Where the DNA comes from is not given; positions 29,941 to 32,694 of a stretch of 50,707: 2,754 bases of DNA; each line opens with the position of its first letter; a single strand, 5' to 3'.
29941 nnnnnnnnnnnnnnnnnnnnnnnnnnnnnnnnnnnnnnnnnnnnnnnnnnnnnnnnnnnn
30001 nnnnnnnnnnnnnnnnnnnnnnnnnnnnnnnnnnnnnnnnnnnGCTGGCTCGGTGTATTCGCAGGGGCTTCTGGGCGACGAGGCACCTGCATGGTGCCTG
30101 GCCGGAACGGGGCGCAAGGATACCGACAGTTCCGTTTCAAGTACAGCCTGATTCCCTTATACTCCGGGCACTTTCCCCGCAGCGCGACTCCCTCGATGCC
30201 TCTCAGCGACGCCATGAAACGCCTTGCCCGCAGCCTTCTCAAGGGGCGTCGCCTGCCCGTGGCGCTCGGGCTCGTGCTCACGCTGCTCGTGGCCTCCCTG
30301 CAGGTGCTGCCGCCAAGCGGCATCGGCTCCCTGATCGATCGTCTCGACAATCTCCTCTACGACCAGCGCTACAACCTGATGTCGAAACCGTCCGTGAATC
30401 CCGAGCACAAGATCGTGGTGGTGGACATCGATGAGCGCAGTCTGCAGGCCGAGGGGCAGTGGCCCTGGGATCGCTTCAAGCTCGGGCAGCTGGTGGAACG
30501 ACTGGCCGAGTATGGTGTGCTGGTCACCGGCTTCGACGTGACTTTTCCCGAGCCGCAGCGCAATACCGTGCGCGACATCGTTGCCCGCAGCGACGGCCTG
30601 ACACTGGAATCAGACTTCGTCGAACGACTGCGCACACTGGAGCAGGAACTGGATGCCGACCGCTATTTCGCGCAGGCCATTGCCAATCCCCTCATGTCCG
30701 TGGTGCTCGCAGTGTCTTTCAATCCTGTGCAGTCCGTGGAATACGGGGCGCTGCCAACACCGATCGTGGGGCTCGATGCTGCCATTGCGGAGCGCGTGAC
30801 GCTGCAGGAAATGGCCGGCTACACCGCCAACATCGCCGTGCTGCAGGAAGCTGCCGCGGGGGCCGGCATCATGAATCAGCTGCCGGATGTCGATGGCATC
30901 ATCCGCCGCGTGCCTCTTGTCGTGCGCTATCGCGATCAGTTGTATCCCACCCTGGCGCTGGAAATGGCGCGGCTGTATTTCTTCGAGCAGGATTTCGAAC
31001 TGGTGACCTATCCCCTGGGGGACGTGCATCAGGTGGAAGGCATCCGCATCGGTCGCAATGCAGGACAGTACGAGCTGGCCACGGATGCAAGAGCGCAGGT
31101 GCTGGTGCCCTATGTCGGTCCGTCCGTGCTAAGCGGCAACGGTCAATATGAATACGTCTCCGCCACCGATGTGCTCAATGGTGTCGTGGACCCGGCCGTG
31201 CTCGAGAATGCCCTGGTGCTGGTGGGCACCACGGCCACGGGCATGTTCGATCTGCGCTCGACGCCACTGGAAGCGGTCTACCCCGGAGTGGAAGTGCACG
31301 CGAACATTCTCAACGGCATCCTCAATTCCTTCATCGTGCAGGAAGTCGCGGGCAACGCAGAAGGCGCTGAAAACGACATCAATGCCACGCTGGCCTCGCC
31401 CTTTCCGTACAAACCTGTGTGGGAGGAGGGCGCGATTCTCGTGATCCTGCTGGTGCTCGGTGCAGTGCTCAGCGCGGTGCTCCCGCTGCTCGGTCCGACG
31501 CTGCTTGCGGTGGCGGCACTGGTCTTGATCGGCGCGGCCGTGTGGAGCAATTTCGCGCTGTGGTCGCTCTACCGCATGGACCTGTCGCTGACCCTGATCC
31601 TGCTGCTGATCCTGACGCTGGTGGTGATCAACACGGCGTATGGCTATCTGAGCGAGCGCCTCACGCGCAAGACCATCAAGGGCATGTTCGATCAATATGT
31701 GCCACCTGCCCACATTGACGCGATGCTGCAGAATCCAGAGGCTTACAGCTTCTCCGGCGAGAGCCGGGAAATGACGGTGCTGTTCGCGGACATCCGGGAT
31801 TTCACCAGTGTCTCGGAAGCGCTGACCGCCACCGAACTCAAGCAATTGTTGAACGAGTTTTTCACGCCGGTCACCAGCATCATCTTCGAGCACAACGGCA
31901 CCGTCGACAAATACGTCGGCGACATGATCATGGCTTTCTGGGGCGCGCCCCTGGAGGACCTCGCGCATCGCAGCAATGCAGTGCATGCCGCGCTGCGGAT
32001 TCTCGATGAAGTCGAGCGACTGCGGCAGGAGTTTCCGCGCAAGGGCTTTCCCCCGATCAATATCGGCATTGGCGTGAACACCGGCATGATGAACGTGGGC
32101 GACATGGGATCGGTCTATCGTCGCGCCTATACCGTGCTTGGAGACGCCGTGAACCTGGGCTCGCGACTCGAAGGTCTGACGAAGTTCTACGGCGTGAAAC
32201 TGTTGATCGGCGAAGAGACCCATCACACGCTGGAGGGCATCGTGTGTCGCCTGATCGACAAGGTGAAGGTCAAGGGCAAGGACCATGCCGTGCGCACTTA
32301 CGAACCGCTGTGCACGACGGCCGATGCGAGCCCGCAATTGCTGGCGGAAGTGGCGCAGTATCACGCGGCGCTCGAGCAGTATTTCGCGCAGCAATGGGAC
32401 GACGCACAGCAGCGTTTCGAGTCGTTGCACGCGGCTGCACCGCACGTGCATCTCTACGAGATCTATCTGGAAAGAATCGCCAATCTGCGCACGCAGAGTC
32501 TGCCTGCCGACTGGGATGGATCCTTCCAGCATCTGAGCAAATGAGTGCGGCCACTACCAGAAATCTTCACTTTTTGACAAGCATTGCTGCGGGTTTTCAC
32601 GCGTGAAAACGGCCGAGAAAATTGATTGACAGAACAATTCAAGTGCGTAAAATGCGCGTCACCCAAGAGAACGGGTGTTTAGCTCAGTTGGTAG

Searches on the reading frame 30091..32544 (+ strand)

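Call 3: search_protein_families(library=pfam, proteins=[window:30091-32544:+], max_evalue=0.01)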
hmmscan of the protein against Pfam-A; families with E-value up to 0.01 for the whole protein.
window:30091-32544:+ (817 aa): 2 families
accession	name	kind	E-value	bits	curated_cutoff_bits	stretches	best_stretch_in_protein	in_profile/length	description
PF05226.16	CHASE2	-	1.1e-57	196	26.3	1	70-418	9-231/257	CHASE2 domain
PF00211.25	Guanylate_cyc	-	8.1e-21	74.9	21.9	1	558-737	6-179/183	Adenylate and Guanylate cyclase catalytic domain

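Call 4: search_protein_families(library=ncbifam, proteins=[window:30091-32544:+], max_evalue=0.01)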
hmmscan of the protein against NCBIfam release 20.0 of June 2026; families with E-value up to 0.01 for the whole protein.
window:30091-32544:+ (817 aa): 0 families
